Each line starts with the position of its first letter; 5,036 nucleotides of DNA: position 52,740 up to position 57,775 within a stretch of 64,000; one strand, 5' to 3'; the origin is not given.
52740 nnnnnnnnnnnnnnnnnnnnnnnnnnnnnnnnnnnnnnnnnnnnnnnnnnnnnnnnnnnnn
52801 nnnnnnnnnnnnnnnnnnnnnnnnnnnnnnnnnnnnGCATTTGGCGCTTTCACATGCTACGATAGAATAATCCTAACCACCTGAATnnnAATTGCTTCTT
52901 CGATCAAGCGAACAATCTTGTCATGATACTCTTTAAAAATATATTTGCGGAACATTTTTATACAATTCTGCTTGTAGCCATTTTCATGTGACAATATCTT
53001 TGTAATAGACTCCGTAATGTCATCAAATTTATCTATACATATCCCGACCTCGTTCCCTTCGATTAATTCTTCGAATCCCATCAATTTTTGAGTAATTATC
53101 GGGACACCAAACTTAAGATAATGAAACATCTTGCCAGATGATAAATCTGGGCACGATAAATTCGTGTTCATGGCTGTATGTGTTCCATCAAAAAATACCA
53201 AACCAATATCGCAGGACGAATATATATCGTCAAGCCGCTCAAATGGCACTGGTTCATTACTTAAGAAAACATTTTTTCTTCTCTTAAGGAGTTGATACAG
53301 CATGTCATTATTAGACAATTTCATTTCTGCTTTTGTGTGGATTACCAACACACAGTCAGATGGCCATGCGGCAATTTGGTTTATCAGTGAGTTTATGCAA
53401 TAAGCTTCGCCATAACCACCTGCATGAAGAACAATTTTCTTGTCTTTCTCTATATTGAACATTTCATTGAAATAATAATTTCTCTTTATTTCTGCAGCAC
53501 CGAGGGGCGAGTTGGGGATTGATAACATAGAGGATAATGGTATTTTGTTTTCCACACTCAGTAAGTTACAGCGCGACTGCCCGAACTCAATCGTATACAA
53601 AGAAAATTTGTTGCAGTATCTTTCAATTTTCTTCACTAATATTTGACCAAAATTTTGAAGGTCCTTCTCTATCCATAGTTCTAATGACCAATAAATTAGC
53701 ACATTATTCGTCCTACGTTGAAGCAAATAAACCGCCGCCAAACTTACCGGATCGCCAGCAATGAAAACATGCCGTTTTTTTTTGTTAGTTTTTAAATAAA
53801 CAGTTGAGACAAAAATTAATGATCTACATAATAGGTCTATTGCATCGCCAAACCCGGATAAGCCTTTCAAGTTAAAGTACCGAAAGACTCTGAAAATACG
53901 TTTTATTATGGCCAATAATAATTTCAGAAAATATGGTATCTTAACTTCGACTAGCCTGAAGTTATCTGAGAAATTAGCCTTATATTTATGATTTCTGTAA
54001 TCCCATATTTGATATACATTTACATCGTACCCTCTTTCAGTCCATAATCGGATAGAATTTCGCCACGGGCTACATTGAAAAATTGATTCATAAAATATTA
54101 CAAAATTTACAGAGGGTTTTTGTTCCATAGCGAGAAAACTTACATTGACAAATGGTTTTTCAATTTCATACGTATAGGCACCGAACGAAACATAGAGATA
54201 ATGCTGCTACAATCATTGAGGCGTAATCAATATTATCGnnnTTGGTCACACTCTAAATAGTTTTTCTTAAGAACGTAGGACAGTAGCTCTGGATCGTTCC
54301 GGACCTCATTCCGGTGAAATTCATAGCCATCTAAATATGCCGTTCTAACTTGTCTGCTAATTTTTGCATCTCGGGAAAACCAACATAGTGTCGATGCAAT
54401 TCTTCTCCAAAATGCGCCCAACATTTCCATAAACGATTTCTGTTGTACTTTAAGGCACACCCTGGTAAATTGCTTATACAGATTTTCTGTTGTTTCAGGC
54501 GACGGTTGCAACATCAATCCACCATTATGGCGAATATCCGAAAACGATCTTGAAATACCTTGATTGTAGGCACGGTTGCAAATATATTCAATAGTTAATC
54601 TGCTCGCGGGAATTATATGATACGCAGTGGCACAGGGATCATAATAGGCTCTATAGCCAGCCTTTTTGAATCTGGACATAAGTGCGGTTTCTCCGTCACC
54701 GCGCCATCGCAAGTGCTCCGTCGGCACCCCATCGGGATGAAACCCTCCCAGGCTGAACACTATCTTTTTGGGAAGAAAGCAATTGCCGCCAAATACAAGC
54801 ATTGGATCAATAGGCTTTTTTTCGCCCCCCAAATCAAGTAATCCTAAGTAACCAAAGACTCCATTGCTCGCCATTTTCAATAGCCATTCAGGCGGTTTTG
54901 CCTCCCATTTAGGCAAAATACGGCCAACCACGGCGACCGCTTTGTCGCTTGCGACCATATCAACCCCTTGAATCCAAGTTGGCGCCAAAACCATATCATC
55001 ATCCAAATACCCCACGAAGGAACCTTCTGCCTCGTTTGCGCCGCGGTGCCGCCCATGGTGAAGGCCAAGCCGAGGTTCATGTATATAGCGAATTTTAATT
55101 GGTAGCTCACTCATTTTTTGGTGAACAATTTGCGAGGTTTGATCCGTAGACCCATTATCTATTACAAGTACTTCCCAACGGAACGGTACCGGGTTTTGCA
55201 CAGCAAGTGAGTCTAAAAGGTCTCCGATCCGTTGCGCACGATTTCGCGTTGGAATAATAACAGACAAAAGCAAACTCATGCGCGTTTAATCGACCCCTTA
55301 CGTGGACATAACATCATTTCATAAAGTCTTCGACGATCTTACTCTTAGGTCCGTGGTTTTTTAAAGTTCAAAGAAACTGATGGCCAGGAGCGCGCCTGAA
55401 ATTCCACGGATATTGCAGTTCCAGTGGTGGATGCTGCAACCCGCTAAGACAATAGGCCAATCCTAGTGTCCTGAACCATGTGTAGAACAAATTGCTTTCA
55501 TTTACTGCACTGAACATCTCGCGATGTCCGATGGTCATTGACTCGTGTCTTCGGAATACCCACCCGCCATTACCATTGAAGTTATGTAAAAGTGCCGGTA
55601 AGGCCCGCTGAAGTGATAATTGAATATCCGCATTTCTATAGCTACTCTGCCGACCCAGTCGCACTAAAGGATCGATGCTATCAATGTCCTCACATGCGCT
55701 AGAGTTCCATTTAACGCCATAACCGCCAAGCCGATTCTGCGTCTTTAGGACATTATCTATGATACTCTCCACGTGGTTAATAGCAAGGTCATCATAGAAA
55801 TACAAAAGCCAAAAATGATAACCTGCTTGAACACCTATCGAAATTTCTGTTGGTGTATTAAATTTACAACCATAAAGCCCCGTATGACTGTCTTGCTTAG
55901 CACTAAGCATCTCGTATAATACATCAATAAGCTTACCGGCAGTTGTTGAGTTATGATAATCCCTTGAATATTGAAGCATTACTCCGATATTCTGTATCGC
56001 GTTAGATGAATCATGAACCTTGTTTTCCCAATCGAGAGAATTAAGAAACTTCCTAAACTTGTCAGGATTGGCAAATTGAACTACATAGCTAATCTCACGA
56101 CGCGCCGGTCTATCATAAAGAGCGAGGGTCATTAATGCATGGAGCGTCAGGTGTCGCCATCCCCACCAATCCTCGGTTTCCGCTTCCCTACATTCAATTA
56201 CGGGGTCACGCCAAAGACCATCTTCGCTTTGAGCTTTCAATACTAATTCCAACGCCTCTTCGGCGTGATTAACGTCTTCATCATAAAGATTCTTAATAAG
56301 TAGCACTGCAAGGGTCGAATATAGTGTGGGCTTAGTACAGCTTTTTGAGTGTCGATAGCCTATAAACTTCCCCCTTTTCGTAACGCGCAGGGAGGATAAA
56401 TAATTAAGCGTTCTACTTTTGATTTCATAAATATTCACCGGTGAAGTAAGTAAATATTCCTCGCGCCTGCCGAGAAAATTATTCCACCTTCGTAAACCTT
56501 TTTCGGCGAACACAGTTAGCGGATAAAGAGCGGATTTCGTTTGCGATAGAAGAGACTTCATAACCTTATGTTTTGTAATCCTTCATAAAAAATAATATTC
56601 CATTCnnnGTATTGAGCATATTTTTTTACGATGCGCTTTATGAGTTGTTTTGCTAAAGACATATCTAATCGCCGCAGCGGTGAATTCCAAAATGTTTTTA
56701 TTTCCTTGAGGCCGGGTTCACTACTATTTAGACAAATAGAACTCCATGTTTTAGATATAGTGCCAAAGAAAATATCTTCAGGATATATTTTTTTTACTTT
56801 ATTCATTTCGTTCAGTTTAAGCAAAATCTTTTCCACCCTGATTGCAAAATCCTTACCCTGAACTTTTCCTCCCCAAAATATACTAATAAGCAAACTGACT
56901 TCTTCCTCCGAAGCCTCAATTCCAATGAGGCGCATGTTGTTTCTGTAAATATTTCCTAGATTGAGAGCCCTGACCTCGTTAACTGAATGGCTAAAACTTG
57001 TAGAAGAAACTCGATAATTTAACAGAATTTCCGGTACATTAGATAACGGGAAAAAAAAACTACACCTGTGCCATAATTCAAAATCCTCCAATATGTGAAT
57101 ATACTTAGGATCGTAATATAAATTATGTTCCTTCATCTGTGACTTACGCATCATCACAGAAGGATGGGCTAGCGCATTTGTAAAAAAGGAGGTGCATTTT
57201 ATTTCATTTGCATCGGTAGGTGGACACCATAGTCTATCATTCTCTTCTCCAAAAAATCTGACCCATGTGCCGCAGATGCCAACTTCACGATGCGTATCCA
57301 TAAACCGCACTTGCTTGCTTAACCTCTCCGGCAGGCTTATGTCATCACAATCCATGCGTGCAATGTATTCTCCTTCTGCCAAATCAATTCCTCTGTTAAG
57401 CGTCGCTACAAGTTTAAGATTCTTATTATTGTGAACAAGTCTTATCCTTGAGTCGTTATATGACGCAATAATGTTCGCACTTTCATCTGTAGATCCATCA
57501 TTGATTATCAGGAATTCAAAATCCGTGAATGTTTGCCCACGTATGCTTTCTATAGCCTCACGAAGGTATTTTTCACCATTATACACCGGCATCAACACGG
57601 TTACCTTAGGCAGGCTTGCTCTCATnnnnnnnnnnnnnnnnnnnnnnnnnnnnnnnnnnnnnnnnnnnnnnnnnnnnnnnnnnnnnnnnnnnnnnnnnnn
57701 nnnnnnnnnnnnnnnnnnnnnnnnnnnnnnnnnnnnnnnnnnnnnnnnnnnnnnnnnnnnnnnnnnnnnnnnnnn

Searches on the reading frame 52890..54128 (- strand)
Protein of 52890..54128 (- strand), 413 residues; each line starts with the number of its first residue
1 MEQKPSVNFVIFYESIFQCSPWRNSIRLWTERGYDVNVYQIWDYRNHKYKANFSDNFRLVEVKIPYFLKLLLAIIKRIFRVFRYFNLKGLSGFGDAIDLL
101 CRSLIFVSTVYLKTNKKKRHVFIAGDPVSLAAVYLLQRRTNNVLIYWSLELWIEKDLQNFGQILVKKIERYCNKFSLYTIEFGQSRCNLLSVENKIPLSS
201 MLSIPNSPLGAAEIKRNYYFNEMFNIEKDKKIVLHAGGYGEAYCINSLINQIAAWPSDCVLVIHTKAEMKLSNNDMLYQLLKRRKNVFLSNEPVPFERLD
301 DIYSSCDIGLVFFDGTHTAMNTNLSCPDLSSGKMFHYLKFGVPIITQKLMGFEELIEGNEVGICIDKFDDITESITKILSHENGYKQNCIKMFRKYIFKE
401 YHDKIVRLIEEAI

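Call 26: search_protein_families(library=pfam, proteins=[window:52890-54128:-], max_evalue=0.001)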
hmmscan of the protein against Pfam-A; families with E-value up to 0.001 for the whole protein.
window:52890-54128:- (413 aa): 2 families
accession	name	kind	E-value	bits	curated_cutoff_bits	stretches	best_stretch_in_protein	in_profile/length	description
PF13524.12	Glyco_trans_1_2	-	0.00022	21.6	25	1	290-383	31-116/144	Glycosyl transferase-like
PF00534.26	Glycos_transf_1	-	0.00048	20.2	26.4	0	338-391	113-167/172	Glycosyl transferases group 1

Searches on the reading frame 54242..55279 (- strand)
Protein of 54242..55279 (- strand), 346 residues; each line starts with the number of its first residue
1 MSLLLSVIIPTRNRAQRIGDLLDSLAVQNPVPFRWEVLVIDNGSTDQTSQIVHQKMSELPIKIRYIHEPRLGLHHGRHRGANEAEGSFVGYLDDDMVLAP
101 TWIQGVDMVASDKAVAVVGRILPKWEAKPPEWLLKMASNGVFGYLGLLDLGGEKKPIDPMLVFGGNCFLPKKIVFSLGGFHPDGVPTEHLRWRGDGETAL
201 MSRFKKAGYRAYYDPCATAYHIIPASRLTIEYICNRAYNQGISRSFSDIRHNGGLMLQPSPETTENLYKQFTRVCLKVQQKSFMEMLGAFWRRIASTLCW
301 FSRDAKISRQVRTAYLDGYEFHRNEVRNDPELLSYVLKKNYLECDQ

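Call 26: search_protein_families(library=pfam, proteins=[window:54242-55279:-], max_evalue=0.001)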
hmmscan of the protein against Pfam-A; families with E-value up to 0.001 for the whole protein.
window:54242-55279:- (346 aa): 3 families
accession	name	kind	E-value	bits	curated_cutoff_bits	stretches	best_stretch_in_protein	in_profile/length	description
PF00535.33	Glycos_transf_2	-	1.8e-24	87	23.3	1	6-133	1-128/168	Glycosyl transferase family 2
PF13641.12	Glyco_tranf_2_3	-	4.4e-09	37.1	27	1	5-132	3-131/230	Glycosyltransferase like family 2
PF10111.15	Glyco_tranf_2_2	-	5.2e-05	23.3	27.3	1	6-100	1-96/276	Glycosyltransferase like family 2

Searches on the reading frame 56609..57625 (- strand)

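Call 26: search_protein_families(library=pfam, proteins=[window:56609-57625:-], max_evalue=0.001)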
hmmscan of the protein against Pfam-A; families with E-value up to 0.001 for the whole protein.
window:56609-57625:- (339 aa): 3 families
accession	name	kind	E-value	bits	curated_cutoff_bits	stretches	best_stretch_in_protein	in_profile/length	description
PF00535.33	Glycos_transf_2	-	1.2e-35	123.3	23.3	1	9-134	1-128/168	Glycosyl transferase family 2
PF10111.15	Glyco_tranf_2_2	-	3.7e-14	53.3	27.3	1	9-212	1-223/276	Glycosyltransferase like family 2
PF13641.12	Glyco_tranf_2_3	-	2.3e-09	38.1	27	1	6-151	1-149/230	Glycosyltransferase like family 2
